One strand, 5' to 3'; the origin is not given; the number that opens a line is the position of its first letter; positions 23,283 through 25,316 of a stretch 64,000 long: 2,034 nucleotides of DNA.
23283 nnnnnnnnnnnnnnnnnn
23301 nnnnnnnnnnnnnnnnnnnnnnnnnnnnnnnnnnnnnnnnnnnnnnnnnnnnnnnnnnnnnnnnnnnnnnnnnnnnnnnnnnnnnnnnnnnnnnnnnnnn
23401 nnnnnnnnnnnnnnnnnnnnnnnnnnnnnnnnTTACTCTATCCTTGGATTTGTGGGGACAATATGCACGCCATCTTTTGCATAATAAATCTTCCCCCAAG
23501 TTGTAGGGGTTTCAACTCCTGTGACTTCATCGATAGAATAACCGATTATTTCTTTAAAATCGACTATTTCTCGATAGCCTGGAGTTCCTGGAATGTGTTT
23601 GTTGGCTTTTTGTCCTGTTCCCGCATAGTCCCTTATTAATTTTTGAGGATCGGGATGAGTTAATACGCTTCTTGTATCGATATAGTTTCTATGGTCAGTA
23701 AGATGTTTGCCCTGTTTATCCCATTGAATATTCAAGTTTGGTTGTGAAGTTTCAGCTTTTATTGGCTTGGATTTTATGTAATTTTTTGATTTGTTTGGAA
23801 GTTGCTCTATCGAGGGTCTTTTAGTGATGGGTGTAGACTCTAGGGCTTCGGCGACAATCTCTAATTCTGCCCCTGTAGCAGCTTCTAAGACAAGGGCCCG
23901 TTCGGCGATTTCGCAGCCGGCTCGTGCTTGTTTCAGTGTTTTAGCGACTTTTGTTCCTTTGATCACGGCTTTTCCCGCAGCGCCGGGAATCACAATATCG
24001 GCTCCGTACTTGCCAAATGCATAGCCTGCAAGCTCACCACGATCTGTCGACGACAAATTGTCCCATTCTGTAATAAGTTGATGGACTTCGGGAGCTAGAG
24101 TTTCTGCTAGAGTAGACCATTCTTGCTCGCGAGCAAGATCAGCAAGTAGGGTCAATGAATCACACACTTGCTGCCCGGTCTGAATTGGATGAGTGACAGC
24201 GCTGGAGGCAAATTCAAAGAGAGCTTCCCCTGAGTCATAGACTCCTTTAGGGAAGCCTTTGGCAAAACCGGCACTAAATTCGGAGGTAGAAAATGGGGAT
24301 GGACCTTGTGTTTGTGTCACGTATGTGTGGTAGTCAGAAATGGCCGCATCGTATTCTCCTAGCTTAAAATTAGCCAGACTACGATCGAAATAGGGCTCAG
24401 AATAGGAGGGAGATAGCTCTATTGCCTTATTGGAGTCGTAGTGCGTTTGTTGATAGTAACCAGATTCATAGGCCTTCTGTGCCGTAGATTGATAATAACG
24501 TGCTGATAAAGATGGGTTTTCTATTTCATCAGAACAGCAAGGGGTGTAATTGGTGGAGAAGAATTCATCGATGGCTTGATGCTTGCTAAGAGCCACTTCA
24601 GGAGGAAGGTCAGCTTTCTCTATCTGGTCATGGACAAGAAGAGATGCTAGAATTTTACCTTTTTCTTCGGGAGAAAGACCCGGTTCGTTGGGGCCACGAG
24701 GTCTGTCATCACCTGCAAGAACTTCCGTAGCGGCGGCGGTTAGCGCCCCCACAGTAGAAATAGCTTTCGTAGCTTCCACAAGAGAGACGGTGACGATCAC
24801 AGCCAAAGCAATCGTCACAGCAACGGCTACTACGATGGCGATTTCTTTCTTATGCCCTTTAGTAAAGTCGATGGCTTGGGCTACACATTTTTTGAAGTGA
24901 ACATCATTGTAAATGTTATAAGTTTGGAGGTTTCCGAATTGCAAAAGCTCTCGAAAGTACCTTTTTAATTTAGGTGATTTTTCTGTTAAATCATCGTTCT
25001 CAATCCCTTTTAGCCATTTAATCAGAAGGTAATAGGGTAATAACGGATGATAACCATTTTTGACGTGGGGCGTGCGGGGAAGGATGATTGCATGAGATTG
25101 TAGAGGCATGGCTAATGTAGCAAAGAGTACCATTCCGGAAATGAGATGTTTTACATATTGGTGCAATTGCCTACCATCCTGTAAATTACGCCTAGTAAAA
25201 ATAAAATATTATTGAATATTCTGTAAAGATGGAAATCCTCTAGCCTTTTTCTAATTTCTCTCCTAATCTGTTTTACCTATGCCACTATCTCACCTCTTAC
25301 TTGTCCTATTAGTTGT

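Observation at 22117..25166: Polymorphic-toxin-like locus: Sec/TM-anchored toxin candidate plus a four-gene immunity-like array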

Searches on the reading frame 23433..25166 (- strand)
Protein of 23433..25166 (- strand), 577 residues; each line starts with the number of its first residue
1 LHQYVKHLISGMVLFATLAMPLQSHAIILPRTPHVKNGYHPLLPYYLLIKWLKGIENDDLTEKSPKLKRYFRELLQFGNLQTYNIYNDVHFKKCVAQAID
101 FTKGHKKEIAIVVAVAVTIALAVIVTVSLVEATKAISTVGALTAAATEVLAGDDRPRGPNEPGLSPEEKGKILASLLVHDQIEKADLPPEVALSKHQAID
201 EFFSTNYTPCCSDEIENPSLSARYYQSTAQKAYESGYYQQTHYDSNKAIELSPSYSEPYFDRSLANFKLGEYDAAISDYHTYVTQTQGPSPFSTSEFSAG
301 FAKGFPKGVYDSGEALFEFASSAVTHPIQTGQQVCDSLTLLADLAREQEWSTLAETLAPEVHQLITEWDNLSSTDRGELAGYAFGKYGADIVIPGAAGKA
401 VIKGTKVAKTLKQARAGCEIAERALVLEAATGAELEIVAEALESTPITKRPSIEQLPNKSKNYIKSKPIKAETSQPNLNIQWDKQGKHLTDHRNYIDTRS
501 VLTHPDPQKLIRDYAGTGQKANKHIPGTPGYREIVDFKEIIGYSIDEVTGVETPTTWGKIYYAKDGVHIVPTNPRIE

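Call 3: search_protein_families(library=pfam, proteins=[window:23433-25166:-], max_evalue=1)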
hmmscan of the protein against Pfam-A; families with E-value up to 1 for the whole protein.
window:23433-25166:- (577 aa): 9 families
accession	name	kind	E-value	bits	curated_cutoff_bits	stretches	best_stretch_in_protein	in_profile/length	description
PF15542.11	Ntox50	-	3.2e-27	95.5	22.2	1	481-571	2-92/92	Bacterial toxin 50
PF13371.12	TPR_9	-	0.0028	18.1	35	1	249-286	22-59/73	Tetratricopeptide repeat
PF13431.12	TPR_17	-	0.0052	17.4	24.4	1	246-276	3-33/34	Tetratricopeptide repeat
PF13414.12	TPR_11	-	0.028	14.6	26.8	1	246-270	18-42/42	TPR repeat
PF07719.23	TPR_2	-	0.056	14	27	1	257-280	2-25/34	Tetratricopeptide repeat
PF02936.19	COX4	-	0.059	13.8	26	0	367-406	39-78/138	Cytochrome c oxidase subunit IV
PF00515.34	TPR_1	-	0.14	12.4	27.8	0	265-280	10-25/34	Tetratricopeptide repeat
PF09715.15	Plasmod_dom_1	-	0.18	12.6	23.9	1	84-130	11-57/66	Plasmodium protein of unknown function (Plasmod_dom_1)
PF24033.1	DUF7342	-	0.18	12.2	31.6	1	406-440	9-43/150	Family of unknown function (DUF7342)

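Call 4: search_protein_families(library=ncbifam, proteins=[window:23433-25166:-], max_evalue=1)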
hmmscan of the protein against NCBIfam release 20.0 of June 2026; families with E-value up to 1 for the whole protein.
window:23433-25166:- (577 aa): 3 families
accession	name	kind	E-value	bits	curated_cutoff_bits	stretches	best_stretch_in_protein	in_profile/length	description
TIGR00990.1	3a0801s09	subfamily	0.015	14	757.25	1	177-280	316-423/615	mitochondrial import receptor subunit TOM70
NF002291.0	PRK01215.1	equivalog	0.05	12.7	293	1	450-496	195-242/264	nicotinamide mononucleotide deamidase-related protein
NF033762.1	social_mot_Tgl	equivalog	0.064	12.6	225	1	242-302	88-145/252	social motility TPR repeat lipoprotein Tgl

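Call 8: find_homologous_proteins(query=window:23433-25166:-, max_evalue=0.001)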
Query window:23433-25166:- (577 aa): 44 proteins with E <= 0.001 among 8000 candidates.
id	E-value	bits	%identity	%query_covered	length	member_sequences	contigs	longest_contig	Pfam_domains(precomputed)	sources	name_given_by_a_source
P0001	0.0e+0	1311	100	100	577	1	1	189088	PF15542.12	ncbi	-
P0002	2.6e-168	579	59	86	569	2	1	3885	-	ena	-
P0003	8.6e-159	548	60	76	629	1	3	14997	-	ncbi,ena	-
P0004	1.0e-75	274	45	54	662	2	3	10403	PF14559.13,PF13414.13,PF13371.13,PF00515.35,PF13181.13,PF07719.24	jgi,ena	-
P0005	2.5e-73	266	49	49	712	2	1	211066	PF13414.13,PF00515.35,PF07719.24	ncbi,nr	ncbi:MAG: tetratricopeptide repeat protein [Chlamydiales bacterium]|nr:tetratricopeptide repeat prot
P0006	2.4e-71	259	44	51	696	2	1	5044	PF13414.13,PF00515.35,PF07719.24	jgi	-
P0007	1.5e-70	257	43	47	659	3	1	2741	PF13414.13,PF00515.35,PF07719.24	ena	-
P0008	2.7e-70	256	44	49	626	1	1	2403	PF13414.13,PF00515.35,PF07719.24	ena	-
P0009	3.0e-70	256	51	43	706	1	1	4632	-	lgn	-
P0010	2.6e-69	252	36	64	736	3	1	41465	PF13414.13,PF00515.35,PF07719.24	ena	-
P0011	2.9e-69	252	49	41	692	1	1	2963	PF13414.13,PF00515.35,PF07719.24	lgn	-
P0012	1.7e-68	250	44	46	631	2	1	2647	PF13414.13,PF00515.35,PF07719.24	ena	-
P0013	4.7e-68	248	44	47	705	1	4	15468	PF13414.13,PF00515.35,PF07719.24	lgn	-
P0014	5.0e-66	242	43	48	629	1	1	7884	PF13414.13,PF13371.13,PF00515.35,PF13181.13,PF07719.24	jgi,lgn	jgi:tetratricopeptide (TPR) repeat protein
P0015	2.0e-63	233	40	48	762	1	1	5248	PF07719.24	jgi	-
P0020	2.9e-60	223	40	47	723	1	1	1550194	PF07719.24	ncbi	-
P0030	3.2e-56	209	42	46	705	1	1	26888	-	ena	-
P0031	2.1e-55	207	41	43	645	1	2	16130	PF00515.35,PF13181.13,PF07719.24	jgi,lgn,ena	-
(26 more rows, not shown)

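Call 9: find_encoding_contigs(protein=window:23433-25166:-, flank=10000, max_places=6)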
Protein window:23433-25166:- (577 aa): no gene with exactly this product is on record in the collection.

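Call 12: search_protein_families(library=pfam, proteins=[P0002, P0004, P0006, P0007, P0010, P0013, P0020, P0030, P0031, P0005], max_evalue=0.1)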
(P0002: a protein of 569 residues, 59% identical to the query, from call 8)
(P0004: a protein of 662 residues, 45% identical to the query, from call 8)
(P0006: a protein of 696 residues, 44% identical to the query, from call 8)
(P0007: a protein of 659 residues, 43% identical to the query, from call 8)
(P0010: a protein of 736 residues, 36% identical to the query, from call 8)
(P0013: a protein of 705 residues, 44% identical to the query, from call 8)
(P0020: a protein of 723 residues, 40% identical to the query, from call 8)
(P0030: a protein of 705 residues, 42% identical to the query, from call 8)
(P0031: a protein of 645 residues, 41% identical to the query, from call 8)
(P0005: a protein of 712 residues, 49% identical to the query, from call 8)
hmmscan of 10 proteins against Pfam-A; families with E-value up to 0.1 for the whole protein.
P0002 (569 aa): 5 families
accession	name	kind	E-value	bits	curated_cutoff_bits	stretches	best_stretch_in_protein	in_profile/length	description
PF13371.12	TPR_9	-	0.00026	21.4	35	1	213-261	14-62/73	Tetratricopeptide repeat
PF13414.12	TPR_11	-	0.0009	19.3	26.8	1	210-233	10-33/42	TPR repeat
PF13431.12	TPR_17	-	0.0086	16.7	24.4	1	218-248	3-33/34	Tetratricopeptide repeat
PF02936.19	COX4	-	0.018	15.5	26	0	338-377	38-77/138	Cytochrome c oxidase subunit IV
PF09298.16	FAA_hydrolase_N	-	0.092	13.3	25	0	384-454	14-84/105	Fumarylacetoacetase N-terminal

P0004 (662 aa): 13 families
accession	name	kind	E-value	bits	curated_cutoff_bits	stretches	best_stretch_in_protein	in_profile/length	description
PF00515.34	TPR_1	-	3.6e-10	39.7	27.8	2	341-363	10-32/34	Tetratricopeptide repeat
PF07719.23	TPR_2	-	4.7e-10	39.2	27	2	300-331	3-34/34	Tetratricopeptide repeat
PF13181.12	TPR_8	-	1.1e-06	28.7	25.7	0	309-331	12-34/34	Tetratricopeptide repeat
PF13414.12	TPR_11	-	3.6e-06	27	26.8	1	309-331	5-27/42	TPR repeat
PF13371.12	TPR_9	-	1.4e-05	25.5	35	1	324-364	21-61/73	Tetratricopeptide repeat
PF14559.12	TPR_19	-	1.6e-05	25.6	25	1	311-356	4-49/68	Tetratricopeptide repeat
PF13424.12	TPR_12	-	0.0095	16.5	30.1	1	310-357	15-63/77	Tetratricopeptide repeat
PF10516.15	SHNi-TPR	-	0.01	15.8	21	0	314-327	17-30/38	SHNi-TPR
PF13431.12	TPR_17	-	0.02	15.6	24.4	1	321-353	2-34/34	Tetratricopeptide repeat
PF13428.12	TPR_14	-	0.025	15.7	23.5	0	335-363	4-32/44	Tetratricopeptide repeat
PF25575.1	TPR_BSK1_C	-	0.033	14.5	42.2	0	300-356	44-101/118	Serine/threonine-protein kinase BSK1-like, TPR repeats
PF13174.12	TPR_6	-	0.085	14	26.3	0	341-363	9-31/33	Tetratricopeptide repeat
PF10392.15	COG5_N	-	0.089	13.5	31.2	0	551-611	44-103/132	Conserved oligomeric Golgi complex subunit 5, N-terminal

P0006 (696 aa): 9 families
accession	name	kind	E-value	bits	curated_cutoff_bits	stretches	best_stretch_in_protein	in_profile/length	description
PF07719.23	TPR_2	-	2.3e-07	30.8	27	1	380-409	4-33/34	Tetratricopeptide repeat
PF00515.34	TPR_1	-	2e-06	27.8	27.8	1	380-402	4-26/34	Tetratricopeptide repeat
PF13414.12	TPR_11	-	1.3e-05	25.2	26.8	1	357-391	8-42/42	TPR repeat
PF13181.12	TPR_8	-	0.00038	20.8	25.7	0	357-376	15-34/34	Tetratricopeptide repeat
PF13371.12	TPR_9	-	0.00064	20.1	35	1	374-409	26-61/73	Tetratricopeptide repeat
PF13431.12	TPR_17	-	0.0027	18.3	24.4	1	368-397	4-33/34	Tetratricopeptide repeat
PF14076.12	DUF4258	-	0.0032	18.2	25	1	612-657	2-46/71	Domain of unknown function (DUF4258)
PF14559.12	TPR_19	-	0.011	16.5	25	1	353-396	1-44/68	Tetratricopeptide repeat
PF13428.12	TPR_14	-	0.065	14.4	23.5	0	379-410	3-34/44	Tetratricopeptide repeat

P0007 (659 aa): 11 families
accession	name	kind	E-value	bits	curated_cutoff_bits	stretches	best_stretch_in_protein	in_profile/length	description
PF00515.34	TPR_1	-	4.9e-09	36.1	27.8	1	370-397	7-34/34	Tetratricopeptide repeat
PF07719.23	TPR_2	-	1e-08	35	27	1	367-397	4-34/34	Tetratricopeptide repeat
PF13414.12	TPR_11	-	1.6e-08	34.5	26.8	1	377-412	7-42/42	TPR repeat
PF13181.12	TPR_8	-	0.00012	22.5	25.7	1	366-397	3-34/34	Tetratricopeptide repeat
PF13371.12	TPR_9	-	0.00054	20.4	35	1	373-429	4-60/73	Tetratricopeptide repeat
PF13432.12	TPR_16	-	0.00058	20.7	32.7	1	370-423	3-56/65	Tetratricopeptide repeat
PF13431.12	TPR_17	-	0.0012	19.4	24.4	1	389-415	4-30/34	Tetratricopeptide repeat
PF13425.11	O-antigen_lig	-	0.0075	15.6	31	1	162-289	242-367/462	O-antigen ligase like membrane protein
PF25587.1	Rv2743c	-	0.019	15.1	27.7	1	150-244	13-107/237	Rv2743c family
PF14559.12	TPR_19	-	0.037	14.8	25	1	374-415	1-42/68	Tetratricopeptide repeat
PF05055.17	DUF677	-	0.041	13.2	29.1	1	152-206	162-217/336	Protein of unknown function (DUF677)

P0010 (736 aa): 9 families
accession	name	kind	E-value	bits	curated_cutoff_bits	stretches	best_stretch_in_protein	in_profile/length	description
PF13414.12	TPR_11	-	2.2e-08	34.1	26.8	1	350-386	6-42/42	TPR repeat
PF07719.23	TPR_2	-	3.3e-08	33.5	27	1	340-371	3-34/34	Tetratricopeptide repeat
PF00515.34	TPR_1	-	1.9e-06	27.9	27.8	0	373-396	2-25/34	Tetratricopeptide repeat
PF13371.12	TPR_9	-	5.4e-05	23.6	35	1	347-403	4-60/73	Tetratricopeptide repeat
PF13181.12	TPR_8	-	8.7e-05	22.8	25.7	0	341-371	4-34/34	Tetratricopeptide repeat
PF13431.12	TPR_17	-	0.00083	19.9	24.4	1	363-392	4-33/34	Tetratricopeptide repeat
PF13432.12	TPR_16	-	0.0015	19.4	32.7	1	345-398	4-57/65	Tetratricopeptide repeat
PF09889.16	DUF2116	-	0.014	15.8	26.8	1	130-173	14-57/59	Probable treble clef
PF14559.12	TPR_19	-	0.024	15.4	25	1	348-391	1-44/68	Tetratricopeptide repeat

P0013 (705 aa): 9 families
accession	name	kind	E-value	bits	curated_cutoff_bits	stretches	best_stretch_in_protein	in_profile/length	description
PF07719.23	TPR_2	-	4e-07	30.1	27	0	380-402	4-26/34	Tetratricopeptide repeat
PF13414.12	TPR_11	-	7.5e-07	29.2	26.8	1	355-391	6-42/42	TPR repeat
PF00515.34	TPR_1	-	9.2e-07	28.9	27.8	1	380-402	4-26/34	Tetratricopeptide repeat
PF13181.12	TPR_8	-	0.00015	22.1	25.7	0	354-376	12-34/34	Tetratricopeptide repeat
PF13371.12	TPR_9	-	0.0002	21.7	35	1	373-407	25-59/73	Tetratricopeptide repeat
PF13431.12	TPR_17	-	0.0035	18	24.4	1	368-397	4-33/34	Tetratricopeptide repeat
PF13432.12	TPR_16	-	0.012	16.5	32.7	1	350-400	4-54/65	Tetratricopeptide repeat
PF14559.12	TPR_19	-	0.017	15.9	25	1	354-396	2-44/68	Tetratricopeptide repeat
PF13787.11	HXXEE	-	0.039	15.1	25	1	118-173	7-62/114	Protein of unknown function with HXXEE motif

P0020 (723 aa): 7 families
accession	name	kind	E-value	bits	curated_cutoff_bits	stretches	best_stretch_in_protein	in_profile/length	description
PF07719.23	TPR_2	-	1.4e-05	25.3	27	1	361-393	2-34/34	Tetratricopeptide repeat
PF13414.12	TPR_11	-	5.2e-05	23.3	26.8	1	367-408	1-42/42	TPR repeat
PF13431.12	TPR_17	-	0.00069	20.1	24.4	1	383-412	2-31/34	Tetratricopeptide repeat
PF13181.12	TPR_8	-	0.001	19.5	25.7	0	362-393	3-34/34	Tetratricopeptide repeat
PF00515.34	TPR_1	-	0.0031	17.7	27.8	0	365-393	6-34/34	Tetratricopeptide repeat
PF16955.11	OFeT_1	-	0.049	13.8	26.9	1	129-189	65-124/207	Ferrous iron uptake permease, iron-lead transporter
PF12868.12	DUF3824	-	0.094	13.8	22.7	0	176-236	9-70/148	Domain of unknwon function (DUF3824)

P0030 (705 aa): 5 families
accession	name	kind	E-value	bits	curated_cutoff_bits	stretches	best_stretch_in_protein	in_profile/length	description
PF07719.23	TPR_2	-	0.0014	19.1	27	0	352-384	2-34/34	Tetratricopeptide repeat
PF13181.12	TPR_8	-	0.014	15.9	25.7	0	353-384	3-34/34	Tetratricopeptide repeat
PF13371.12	TPR_9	-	0.014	15.8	35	1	377-417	21-61/73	Tetratricopeptide repeat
PF00515.34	TPR_1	-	0.036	14.3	27.8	0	369-384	19-34/34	Tetratricopeptide repeat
PF13431.12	TPR_17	-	0.096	13.4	24.4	0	374-403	2-31/34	Tetratricopeptide repeat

P0031 (645 aa): 6 families
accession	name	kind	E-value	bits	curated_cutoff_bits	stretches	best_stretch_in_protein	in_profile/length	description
PF07719.23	TPR_2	-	6.3e-08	32.6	27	1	332-362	4-34/34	Tetratricopeptide repeat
PF13181.12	TPR_8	-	4.7e-06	26.8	25.7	1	331-362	3-34/34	Tetratricopeptide repeat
PF00515.34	TPR_1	-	1.7e-05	24.8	27.8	1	331-362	3-34/34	Tetratricopeptide repeat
PF13414.12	TPR_11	-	0.00087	19.4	26.8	1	336-377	1-42/42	TPR repeat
PF13371.12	TPR_9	-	0.0019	18.6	35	1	337-397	3-63/73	Tetratricopeptide repeat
PF13431.12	TPR_17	-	0.02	15.6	24.4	0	354-381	4-31/34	Tetratricopeptide repeat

P0005 (712 aa): 10 families
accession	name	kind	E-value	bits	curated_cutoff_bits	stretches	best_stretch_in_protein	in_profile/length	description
PF07719.23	TPR_2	-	5.6e-08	32.8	27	2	321-351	4-34/34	Tetratricopeptide repeat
PF13414.12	TPR_11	-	1.2e-07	31.7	26.8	1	330-366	6-42/42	TPR repeat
PF00515.34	TPR_1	-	3.3e-07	30.3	27.8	1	355-377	4-26/34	Tetratricopeptide repeat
PF13371.12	TPR_9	-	0.00022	21.6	35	1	345-383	22-60/73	Tetratricopeptide repeat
PF13431.12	TPR_17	-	0.00052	20.5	24.4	1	343-373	4-34/34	Tetratricopeptide repeat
PF13181.12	TPR_8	-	0.001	19.5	25.7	0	321-351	4-34/34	Tetratricopeptide repeat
PF13432.12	TPR_16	-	0.0037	18.1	32.7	1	324-383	3-62/65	Tetratricopeptide repeat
PF14559.12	TPR_19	-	0.0078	17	25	1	328-383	1-56/68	Tetratricopeptide repeat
PF14015.11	DUF4231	-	0.014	16.2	24.7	1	147-196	4-55/103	Protein of unknown function (DUF4231)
PF20187.3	DUF6550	-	0.094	13.4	27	0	157-207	2-52/190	Family of unknown function (DUF6550)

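Call 13: find_related_loci(query=A2, collection=genome_contigs, flank=6000)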
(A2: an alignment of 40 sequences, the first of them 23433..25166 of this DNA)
Query A2 (577 aa) in genome_contigs; peptide patterns used: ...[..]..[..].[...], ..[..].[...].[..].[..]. (x = any residue, [..] = any of these).
113 stretches matched a pattern; 85 encode a relative of the query (tblastn E <= 1e-3); the best 80 are kept; 79 distinct loci.
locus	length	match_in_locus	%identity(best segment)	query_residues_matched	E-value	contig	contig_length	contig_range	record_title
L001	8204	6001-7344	60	1-437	5e-155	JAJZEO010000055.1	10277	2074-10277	MAG: bacterium isolate LL2.bin32 NODE_8845_length_10277_cov_1.30847, whole genome shotgun sequence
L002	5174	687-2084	43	1-434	3e-104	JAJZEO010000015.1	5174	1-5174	MAG: bacterium isolate LL2.bin32 NODE_27363_length_5174_cov_1.27561, whole genome shotgun sequence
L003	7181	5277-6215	45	163-452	7e-76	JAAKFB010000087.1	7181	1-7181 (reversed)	MAG: Chlamydiae bacterium isolate K1000_chlam_2 K1000chlam2_87, whole genome shotgun sequence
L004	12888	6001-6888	45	164-448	3e-74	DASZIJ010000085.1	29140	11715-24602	MAG TPA_asm: Candidatus Rhabdochlamydia sp. isolate SMAG_U6599 k141_3040485, whole genome shotgun sequence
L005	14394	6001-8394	47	164-452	8e-74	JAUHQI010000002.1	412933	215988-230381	MAG: Candidatus Sacchlamyda saccharinae isolate RhabSjap6 c_000000000002, whole genome shotgun sequence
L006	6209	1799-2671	45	165-432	3e-73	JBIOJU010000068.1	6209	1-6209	MAG: Chlamydiales bacterium isolate GcA13-11 k141_976271_length_6209_cov_16.9924, whole genome shotgun sequence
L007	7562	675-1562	43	164-434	3e-72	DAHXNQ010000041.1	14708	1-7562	MAG TPA_asm: Rhabdochlamydiaceae bacterium isolate clean1924 k141_265813, whole genome shotgun sequence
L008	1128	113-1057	42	160-448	2e-78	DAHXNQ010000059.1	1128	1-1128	MAG TPA_asm: Rhabdochlamydiaceae bacterium isolate clean1924 k141_243796, whole genome shotgun sequence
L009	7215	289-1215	43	164-449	5e-72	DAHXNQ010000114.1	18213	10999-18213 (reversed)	MAG TPA_asm: Rhabdochlamydiaceae bacterium isolate clean1924 k141_23791, whole genome shotgun sequence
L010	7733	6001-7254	36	144-514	7e-71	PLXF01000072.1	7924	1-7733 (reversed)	MAG: Parachlamydiales bacterium isolate palsa_1448 73.20120700_P3D.493_contig_781489, whole genome shotgun sequence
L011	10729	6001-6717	49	196-434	9e-71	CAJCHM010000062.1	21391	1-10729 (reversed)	Acidobacteria bacterium isolate BOG_genome_mining.12 genome assembly, contig: k141_5334841, whole genome shotgun sequenc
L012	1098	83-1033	42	160-447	3e-76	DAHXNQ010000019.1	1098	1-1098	MAG TPA_asm: Rhabdochlamydiaceae bacterium isolate clean1924 k141_289353, whole genome shotgun sequence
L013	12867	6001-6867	44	167-432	3e-73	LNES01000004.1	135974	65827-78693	MAG: Chlamydiae bacterium Ga0074140 Ga0074140_11.4, whole genome shotgun sequence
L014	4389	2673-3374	51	213-445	1e-68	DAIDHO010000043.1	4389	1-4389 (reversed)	MAG TPA_asm: Parachlamydiales bacterium isolate clean346 NODE_43_length_4389_cov_59.332096, whole genome shotgun sequenc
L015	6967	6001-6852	44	164-426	4e-68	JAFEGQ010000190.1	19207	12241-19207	MAG: Verrucomicrobia bacterium isolate SZAS-4 LIN-477__190__length-19207, whole genome shotgun sequence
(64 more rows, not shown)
